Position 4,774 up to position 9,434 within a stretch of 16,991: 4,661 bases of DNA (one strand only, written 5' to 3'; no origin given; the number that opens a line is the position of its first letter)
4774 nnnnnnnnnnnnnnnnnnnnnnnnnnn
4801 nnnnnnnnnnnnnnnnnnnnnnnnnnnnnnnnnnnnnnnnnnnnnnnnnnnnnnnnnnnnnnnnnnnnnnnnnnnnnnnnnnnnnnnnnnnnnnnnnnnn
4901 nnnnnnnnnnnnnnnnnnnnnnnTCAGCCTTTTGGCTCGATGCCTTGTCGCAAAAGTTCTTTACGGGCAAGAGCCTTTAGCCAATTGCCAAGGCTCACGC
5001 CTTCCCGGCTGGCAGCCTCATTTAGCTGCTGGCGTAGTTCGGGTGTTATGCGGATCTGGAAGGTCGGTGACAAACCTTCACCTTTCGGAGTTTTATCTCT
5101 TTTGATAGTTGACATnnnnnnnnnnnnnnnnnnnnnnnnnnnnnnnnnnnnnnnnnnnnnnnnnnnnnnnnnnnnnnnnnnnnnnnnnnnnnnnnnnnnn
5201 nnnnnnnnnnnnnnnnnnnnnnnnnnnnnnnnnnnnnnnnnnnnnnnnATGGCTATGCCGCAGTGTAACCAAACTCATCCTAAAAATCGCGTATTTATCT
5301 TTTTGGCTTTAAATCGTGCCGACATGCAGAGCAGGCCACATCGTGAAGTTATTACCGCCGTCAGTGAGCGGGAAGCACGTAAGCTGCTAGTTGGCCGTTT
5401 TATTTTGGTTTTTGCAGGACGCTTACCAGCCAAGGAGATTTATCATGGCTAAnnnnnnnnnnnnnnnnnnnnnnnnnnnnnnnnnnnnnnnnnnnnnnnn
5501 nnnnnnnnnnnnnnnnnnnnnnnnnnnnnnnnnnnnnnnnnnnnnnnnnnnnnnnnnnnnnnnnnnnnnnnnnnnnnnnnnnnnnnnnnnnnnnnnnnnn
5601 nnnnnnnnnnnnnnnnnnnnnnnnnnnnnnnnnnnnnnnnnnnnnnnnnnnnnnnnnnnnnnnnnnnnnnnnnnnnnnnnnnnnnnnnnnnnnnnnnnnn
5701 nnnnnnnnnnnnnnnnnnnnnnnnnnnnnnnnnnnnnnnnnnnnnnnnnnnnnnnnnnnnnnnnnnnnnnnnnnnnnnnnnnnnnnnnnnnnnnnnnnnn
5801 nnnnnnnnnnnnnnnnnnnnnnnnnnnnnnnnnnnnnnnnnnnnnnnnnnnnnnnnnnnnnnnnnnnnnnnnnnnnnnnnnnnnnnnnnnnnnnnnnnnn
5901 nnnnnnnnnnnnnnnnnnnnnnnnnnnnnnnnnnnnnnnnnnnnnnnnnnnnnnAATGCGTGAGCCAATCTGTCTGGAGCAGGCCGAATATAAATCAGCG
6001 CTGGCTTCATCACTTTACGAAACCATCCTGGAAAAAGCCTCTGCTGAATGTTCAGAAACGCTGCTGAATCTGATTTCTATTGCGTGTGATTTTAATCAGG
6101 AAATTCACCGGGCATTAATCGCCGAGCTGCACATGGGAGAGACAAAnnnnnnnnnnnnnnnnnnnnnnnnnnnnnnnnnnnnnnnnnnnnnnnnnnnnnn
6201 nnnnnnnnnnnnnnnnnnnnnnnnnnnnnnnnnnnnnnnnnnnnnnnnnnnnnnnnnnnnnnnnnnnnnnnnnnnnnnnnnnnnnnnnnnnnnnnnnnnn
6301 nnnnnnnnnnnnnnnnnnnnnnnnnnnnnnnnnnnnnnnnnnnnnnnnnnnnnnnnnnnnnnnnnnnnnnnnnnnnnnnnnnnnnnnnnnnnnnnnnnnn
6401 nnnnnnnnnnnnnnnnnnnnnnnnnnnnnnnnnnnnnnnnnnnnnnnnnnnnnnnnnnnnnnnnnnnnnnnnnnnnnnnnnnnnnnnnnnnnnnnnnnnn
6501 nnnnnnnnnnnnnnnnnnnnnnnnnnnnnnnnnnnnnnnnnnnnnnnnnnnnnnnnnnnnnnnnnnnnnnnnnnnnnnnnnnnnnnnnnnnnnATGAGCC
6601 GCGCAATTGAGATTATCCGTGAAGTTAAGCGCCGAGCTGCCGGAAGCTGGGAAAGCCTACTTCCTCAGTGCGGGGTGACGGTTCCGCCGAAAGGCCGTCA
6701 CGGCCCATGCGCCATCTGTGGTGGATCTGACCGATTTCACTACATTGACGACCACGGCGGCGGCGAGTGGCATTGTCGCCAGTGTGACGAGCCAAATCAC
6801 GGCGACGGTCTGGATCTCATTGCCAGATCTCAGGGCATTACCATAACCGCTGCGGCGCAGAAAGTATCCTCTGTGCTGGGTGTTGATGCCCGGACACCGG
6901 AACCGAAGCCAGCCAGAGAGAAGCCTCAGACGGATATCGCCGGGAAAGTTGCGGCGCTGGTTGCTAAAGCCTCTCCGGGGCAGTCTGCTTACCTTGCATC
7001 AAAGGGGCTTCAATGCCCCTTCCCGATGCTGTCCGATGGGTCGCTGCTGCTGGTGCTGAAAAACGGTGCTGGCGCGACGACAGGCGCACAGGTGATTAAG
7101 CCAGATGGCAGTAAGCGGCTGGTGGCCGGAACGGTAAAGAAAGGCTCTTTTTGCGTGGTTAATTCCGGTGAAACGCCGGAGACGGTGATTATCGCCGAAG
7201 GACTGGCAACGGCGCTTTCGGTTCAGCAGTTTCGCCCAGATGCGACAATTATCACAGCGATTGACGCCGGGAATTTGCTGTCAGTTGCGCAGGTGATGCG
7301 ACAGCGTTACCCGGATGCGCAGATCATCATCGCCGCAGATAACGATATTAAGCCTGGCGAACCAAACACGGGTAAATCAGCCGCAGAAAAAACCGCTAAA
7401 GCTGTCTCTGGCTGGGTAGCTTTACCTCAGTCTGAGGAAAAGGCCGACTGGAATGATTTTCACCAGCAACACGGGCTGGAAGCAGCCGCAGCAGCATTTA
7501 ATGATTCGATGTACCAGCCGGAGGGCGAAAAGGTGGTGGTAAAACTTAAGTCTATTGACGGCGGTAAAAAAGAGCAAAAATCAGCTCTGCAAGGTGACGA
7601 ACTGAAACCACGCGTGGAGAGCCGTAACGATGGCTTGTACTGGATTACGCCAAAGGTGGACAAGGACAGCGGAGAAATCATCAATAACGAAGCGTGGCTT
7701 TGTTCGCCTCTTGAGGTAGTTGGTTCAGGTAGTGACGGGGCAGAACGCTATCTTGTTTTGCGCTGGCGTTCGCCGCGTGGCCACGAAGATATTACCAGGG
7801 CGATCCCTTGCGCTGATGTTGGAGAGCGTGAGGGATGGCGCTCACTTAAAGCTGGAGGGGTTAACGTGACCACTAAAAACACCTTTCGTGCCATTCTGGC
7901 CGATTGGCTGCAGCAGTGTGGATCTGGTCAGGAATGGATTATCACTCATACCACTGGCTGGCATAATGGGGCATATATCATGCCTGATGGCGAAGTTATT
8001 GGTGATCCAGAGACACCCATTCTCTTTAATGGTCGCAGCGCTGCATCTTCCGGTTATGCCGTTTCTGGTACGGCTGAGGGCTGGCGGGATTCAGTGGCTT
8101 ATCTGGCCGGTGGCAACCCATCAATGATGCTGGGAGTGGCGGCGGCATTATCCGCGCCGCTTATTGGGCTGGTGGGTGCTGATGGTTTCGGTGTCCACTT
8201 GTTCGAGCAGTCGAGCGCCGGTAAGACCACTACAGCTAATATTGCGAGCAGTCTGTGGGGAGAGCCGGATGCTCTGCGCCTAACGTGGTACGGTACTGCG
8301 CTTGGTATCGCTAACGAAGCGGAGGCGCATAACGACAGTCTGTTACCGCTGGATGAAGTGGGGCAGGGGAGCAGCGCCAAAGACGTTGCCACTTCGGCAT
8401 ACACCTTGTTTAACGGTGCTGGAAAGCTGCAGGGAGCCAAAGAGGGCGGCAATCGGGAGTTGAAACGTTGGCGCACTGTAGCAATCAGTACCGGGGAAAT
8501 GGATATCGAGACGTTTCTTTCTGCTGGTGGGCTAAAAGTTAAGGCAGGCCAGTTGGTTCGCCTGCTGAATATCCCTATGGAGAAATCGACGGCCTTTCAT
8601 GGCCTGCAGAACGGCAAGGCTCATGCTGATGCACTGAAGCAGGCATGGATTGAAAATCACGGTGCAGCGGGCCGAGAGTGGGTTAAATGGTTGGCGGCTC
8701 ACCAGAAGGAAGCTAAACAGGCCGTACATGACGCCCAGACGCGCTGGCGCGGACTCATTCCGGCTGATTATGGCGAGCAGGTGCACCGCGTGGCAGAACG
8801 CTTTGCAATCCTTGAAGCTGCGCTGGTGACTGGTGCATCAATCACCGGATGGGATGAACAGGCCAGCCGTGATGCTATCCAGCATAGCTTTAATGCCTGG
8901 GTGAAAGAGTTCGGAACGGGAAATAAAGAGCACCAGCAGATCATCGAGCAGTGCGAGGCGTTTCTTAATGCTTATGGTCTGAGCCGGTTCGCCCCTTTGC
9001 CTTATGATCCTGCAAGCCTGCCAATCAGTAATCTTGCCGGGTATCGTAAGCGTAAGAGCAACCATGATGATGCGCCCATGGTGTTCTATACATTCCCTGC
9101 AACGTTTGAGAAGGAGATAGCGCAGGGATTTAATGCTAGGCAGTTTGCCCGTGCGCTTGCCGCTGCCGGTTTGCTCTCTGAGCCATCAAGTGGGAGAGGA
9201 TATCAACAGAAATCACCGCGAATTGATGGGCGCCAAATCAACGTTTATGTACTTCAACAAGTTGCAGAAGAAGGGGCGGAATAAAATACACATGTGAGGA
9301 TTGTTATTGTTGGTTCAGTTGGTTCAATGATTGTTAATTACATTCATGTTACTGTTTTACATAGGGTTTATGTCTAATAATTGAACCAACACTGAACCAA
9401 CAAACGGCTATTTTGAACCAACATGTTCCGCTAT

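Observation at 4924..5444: Divergent regulatory switch: small RHH protein with two palindromic operator-like sites facing the replication operon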

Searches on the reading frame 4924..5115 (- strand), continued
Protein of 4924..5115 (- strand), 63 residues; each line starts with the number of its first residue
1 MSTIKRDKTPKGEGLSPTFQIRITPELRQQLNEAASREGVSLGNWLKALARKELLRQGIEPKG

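Call 50: search_solved_structures(query=A2, max_evalue=1, show_alignments=2)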
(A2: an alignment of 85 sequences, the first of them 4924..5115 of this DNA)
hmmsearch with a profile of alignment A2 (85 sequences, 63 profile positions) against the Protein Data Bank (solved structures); distinct sequences matched with E-value up to 1: 4.
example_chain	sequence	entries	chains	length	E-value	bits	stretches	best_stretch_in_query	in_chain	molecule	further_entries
1b28_A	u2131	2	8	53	0.1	15.6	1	11-58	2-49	PROTEIN (REGULATORY PROTEIN ARC) | ARC REPRESSOR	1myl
9u78_A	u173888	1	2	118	0.27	14.2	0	44-61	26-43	Single Chain Protein of De Novo Designed Helix Bundles-4EH2 with KDPV Loop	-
7bqq_A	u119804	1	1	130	0.63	13.1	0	24-52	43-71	Gogy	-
6a6x_C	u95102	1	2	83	0.89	12.6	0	19-53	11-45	Antitoxin MazE7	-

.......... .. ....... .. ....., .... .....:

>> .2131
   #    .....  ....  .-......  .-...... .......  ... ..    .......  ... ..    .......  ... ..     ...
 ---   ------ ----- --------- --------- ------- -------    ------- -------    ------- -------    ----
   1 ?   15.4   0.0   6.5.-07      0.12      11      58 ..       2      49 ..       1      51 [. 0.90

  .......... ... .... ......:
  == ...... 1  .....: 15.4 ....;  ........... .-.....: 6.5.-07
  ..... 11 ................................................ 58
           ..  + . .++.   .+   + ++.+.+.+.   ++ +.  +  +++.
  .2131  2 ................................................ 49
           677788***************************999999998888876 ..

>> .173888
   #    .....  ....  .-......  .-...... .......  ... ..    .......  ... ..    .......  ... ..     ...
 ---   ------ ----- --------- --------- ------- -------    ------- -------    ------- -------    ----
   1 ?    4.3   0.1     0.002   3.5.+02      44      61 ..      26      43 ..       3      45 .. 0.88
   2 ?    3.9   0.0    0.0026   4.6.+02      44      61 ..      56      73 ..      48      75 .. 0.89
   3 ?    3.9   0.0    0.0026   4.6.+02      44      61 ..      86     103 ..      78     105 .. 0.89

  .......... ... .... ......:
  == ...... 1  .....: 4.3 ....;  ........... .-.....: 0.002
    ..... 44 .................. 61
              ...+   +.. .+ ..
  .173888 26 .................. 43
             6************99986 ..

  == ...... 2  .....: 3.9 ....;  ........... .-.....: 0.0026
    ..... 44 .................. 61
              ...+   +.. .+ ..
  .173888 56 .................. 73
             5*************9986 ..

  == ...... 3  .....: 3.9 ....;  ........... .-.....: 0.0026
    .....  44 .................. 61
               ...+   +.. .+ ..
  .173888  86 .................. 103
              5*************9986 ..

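Call 57: predict_structure(alignment_id=A2)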
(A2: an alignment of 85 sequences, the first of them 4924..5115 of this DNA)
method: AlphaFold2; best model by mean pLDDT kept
length: 63 residues; sequences in the alignment: 85
mean_pLDDT: 77.7   pTM: 0.51
mean pLDDT of the five models: 77.7, 75.5, 74.5, 72.6, 65.9
residues with pLDDT >= 90: 28; 70-90: 15; 50-70: 13; < 50: 7
segments of 3 or more residues with pLDDT < 50: 1-3
pLDDT, mean of each block of 10 residues (from residue 1): 49 57 88 91 90 91 76
secondary structure, 60 per line:
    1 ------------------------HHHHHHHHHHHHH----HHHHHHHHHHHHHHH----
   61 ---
elements in order: H25-37 H42-56

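Call 62: fold_search(model_id=the predicted structure, library=pdb)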
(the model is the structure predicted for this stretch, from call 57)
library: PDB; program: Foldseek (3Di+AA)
matches with E <= 10: 97; with E <= 0.001: 0
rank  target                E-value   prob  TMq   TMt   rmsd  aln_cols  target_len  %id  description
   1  1myl_A                2.6e-01  1.00  0.65  0.89   0.6        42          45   21  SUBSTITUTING HYDROPHOBIC RESIDUES FOR A BURIED SALT BRIDGE ENHANCES PROTEIN STABILITY BUT DOES NOT REDUCE CONFORMATION (released 1995-01-26)
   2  1par_A                4.5e-01  0.97  0.63  0.75   5.3        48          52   21  DNA RECOGNITION BY BETA-SHEETS IN THE ARC REPRESSOR-OPERATOR CRYSTAL STRUCTURE (released 1994-07-31)
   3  1b28_MODEL_1_A        5.2e-01  0.90  0.60  0.70   4.7        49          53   22  ARC REPRESSOR MYL MUTANT FROM SALMONELLA BACTERIOPHAGE P22 (released 1999-11-03)
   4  1p94_MODEL_1_A        6.0e-01  0.87  0.51  0.43   2.3        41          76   17  NMR Structure of ParG symmetric dimer (released 2004-01-13)
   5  3qoq_A                6.9e-01  0.97  0.61  0.76   1.1        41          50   27  Crystal Structure of the Transcription Factor AmrZ in Complex with the 18 Base Pair amrZ1 Binding Site (released 2012-02-15)
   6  2k9i_MODEL_1_A        7.4e-01  0.85  0.56  0.63   3.0        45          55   18  NMR structure of plasmid copy control protein ORF56 from sulfolobus islandicus (released 2009-10-20)
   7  7f37_D                8.5e-01  0.84  0.61  0.46   5.6        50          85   20  Crystal structure of AtaT2-AtaR2 complex (released 2021-12-22)
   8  3ft7_A                9.1e-01  0.80  0.50  0.66   2.4        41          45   27  Crystal structure of an extremely stable dimeric protein from sulfolobus islandicus (released 2009-10-20)
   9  2ba3_MODEL_1_A        9.1e-01  0.69  0.50  0.60  10.4        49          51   12  NMR Structure of NikA N-terminal Fragment (released 2006-10-03)
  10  1myk_A                9.8e-01  0.95  0.62  0.81   0.9        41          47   17  CRYSTAL STRUCTURE, FOLDING, AND OPERATOR BINDING OF THE HYPERSTABLE ARC REPRESSOR MUTANT PL8 (released 1995-01-26)
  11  3qoq_D                9.8e-01  0.93  0.59  0.76   1.3        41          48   27  Crystal Structure of the Transcription Factor AmrZ in Complex with the 18 Base Pair amrZ1 Binding Site (released 2012-02-15)
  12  6iya_C                9.8e-01  0.87  0.56  0.73   1.5        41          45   10  Structure of the DNA binding domain of antitoxin CopASO (released 2019-01-16)
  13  1bdv_B                1.0e+00  0.96  0.64  0.76   0.7        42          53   17  ARC FV10 COCRYSTAL (released 1999-01-06)
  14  1bdv_D                1.1e+00  0.89  0.64  0.79   5.4        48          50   19  ARC FV10 COCRYSTAL (released 1999-01-06)
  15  2rbf_A                1.1e+00  0.75  0.49  0.66   2.3        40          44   25  Structure of the ribbon-helix-helix domain of Escherichia coli PutA (PutA52) complexed with operator DNA (O2) (released 2008-07-29)
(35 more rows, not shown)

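Call 74: search_protein_families(library=pfam, proteins=[L019:10275-10991:+, L016:3253-3870:+, L015:488-652:+], max_evalue=0.1)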
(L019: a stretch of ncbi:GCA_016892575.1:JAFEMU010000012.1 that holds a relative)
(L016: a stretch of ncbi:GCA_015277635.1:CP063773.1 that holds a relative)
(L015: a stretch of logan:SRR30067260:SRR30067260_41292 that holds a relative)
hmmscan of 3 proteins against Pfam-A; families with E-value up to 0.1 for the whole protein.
L019:10275-10991:+ (238 aa): 0 families

L016:3253-3870:+ (205 aa): 2 families
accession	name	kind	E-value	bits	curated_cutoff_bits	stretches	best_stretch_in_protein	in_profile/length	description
PF13643.11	DUF4145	-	0.0071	16.8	23.1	1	66-123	28-85/88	Domain of unknown function (DUF4145)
PF07555.19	NAGidase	-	0.092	12.5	25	0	107-175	80-148/295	beta-N-acetylglucosaminidase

L015:488-652:+ (54 aa): 0 families

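Call 75: search_protein_families(library=padloc, proteins=[window:4924-5115:-, L019:10275-10991:+, L016:3253-3870:+], max_evalue=0.01)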
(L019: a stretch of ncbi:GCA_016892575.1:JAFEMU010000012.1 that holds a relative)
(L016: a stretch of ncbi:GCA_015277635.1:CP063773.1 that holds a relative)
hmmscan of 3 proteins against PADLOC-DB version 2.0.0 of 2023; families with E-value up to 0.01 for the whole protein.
window:4924-5115:- (63 aa): 0 families

L019:10275-10991:+ (238 aa): 0 families

L016:3253-3870:+ (205 aa): 0 families

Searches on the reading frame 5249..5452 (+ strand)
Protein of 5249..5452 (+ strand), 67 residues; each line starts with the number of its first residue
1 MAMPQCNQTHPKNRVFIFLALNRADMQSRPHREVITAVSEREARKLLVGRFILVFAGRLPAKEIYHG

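Call 12: search_protein_families(library=pfam, proteins=[window:5249-5452:+], max_evalue=0.01)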
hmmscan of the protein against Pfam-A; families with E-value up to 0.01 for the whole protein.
window:5249-5452:+ (67 aa): 0 families

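Call 13: search_protein_families(library=ncbifam, proteins=[window:5249-5452:+], max_evalue=0.01)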
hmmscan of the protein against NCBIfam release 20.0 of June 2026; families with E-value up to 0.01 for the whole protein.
window:5249-5452:+ (67 aa): 1 family
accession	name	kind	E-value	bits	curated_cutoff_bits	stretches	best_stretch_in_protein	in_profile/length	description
NF033153.2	phage_ICD_like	subfamily_domain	4.1e-18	65.2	25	1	15-60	2-47/48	host cell division inhibitor Icd-like protein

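Call 75: search_protein_families(library=padloc, proteins=[window:5249-5452:+], max_evalue=0.01)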
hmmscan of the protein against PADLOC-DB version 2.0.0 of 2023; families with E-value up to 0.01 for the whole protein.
window:5249-5452:+ (67 aa): 0 families

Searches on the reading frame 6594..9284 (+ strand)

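Call 12: search_protein_families(library=pfam, proteins=[window:6594-9284:+], max_evalue=0.01)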
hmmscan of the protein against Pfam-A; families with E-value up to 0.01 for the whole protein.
window:6594-9284:+ (896 aa): 3 families
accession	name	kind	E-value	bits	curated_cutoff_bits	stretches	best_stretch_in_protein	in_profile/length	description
PF06048.17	DUF927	-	1.4e-49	169.7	22.6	1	345-624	5-283/284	Domain of unknown function (DUF927)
PF13362.12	Toprim_3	-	2.1e-15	57.3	27.2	1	198-294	2-93/95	Toprim domain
PF08273.17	Zn_Ribbon_Prim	-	6.2e-09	36.5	23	1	34-73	1-37/37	Zinc-binding domain of primase-helicase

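Call 13: search_protein_families(library=ncbifam, proteins=[window:6594-9284:+], max_evalue=0.01)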
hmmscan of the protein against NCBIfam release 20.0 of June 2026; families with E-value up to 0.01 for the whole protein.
window:6594-9284:+ (896 aa): 2 families
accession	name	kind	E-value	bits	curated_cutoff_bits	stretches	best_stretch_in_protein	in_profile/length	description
NF047345.1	SCCmet_Cch1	equivalog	3.6e-11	42.3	700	1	536-741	191-387/542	cassette chromosome replicative helicase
TIGR02760.1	TraI_TIGR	equivalog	0.00012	19.7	929.85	1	174-293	1756-1868/1960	conjugative transfer relaxase/helicase TraI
